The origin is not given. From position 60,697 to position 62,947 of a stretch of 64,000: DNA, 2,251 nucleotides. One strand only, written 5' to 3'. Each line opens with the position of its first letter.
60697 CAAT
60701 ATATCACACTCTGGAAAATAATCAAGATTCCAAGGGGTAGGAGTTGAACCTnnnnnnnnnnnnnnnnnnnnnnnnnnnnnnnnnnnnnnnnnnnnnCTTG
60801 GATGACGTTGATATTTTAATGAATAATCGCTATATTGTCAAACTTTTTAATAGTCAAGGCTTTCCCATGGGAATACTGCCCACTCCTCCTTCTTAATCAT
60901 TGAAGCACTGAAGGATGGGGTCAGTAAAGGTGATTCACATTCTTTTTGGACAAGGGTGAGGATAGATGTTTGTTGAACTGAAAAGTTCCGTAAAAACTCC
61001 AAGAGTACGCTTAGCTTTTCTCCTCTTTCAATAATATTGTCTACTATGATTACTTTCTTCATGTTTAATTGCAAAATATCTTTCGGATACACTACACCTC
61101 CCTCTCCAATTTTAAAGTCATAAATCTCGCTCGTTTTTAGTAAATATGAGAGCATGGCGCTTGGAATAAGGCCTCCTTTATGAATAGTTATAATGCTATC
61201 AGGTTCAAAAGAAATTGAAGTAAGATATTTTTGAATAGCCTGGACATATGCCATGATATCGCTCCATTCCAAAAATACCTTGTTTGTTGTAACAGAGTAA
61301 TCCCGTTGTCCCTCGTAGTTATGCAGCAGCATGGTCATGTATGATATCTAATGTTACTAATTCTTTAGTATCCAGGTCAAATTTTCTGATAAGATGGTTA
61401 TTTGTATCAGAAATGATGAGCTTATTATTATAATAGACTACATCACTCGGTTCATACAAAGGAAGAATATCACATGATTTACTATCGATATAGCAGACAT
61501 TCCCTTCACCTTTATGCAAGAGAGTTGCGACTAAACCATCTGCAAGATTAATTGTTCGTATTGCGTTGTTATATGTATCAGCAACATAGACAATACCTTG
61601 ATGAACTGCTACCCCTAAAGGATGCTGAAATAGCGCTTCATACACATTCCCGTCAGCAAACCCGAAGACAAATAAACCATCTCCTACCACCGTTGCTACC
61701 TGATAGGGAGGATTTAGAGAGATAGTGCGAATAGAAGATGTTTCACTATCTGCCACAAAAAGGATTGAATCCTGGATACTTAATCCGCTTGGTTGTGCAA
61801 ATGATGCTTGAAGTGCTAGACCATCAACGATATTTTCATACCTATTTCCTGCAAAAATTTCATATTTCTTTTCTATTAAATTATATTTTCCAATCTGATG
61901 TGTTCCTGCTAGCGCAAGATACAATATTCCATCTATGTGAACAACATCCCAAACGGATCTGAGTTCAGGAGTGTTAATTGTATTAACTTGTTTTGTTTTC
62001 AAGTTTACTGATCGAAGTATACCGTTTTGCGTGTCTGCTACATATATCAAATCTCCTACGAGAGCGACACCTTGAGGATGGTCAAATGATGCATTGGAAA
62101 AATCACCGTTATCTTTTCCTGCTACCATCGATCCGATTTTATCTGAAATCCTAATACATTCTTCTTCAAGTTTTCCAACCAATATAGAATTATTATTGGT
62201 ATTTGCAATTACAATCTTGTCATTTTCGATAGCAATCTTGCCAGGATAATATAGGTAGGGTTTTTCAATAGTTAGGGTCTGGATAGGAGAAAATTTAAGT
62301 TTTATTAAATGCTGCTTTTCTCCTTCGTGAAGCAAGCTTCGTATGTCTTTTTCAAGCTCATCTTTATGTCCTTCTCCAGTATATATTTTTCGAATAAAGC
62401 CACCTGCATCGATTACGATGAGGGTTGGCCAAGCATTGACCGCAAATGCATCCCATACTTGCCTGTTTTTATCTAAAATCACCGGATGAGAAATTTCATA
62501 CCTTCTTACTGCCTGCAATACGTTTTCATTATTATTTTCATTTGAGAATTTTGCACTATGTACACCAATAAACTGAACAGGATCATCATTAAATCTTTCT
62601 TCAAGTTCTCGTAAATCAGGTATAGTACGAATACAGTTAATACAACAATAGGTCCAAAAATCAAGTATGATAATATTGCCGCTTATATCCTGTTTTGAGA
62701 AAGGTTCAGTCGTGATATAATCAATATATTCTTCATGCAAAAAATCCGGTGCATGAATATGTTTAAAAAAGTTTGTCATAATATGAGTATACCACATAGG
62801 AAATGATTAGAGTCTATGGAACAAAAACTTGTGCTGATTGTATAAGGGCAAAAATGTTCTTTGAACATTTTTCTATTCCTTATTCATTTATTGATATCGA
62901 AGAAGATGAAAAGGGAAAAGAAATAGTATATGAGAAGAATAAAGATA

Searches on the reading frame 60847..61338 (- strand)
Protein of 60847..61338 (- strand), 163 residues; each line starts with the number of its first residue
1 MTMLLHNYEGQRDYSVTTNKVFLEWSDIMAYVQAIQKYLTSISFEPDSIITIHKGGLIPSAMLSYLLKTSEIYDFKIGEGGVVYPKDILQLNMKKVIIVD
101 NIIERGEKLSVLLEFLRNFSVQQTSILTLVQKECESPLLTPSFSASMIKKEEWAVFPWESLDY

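Call 21: search_protein_families(library=pfam, proteins=[window:60847-61338:-], max_evalue=0.001)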
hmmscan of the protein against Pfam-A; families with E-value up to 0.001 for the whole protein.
window:60847-61338:- (163 aa): 1 family
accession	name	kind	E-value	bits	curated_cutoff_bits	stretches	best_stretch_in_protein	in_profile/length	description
PF00156.33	Pribosyltran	-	1.3e-07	31.5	26.3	1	33-158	13-151/158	Phosphoribosyl transferase domain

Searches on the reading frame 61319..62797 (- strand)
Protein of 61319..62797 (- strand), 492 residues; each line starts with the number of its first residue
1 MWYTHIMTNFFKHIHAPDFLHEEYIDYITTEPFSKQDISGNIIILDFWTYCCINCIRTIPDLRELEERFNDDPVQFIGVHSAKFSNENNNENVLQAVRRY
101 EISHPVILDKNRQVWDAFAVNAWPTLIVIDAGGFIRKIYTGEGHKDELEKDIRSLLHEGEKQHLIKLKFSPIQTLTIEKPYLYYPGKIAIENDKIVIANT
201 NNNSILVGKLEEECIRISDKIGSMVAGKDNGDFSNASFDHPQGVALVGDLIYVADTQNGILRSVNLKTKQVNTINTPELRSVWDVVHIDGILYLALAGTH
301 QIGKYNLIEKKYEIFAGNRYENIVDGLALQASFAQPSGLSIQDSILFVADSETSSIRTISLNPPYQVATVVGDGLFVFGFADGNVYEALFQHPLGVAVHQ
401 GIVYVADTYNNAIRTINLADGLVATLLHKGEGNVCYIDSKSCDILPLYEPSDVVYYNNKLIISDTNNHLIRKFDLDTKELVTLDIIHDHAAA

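Call 21: search_protein_families(library=pfam, proteins=[window:61319-62797:-], max_evalue=0.001)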
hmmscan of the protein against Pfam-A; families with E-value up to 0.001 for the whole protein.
window:61319-62797:- (492 aa): 6 families
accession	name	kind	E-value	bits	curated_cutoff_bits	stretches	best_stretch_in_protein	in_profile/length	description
PF01436.27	NHL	-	7.9e-25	86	20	1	390-414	1-26/28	NHL repeat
PF13905.12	Thioredoxin_8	-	1.6e-16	60.9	27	1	40-134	1-93/94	Thioredoxin-like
PF00578.27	AhpC-TSA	-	3e-13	50.2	26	1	16-137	5-123/124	AhpC/TSA family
PF08534.16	Redoxin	-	8.8e-11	42.2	26.6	1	32-149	20-145/148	Redoxin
PF00085.26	Thioredoxin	-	9e-06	26.1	23.5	0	108-153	58-102/103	Thioredoxin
PF25021.1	TEN_NHL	-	6.2e-05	22.6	27.1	0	384-429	135-178/357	Teneurin NHL domain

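Call 54: find_encoding_contigs(protein=window:61319-62797:-, flank=10000, max_places=2)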
Protein window:61319-62797:- (492 aa): no gene with exactly this product is on record in the collection.
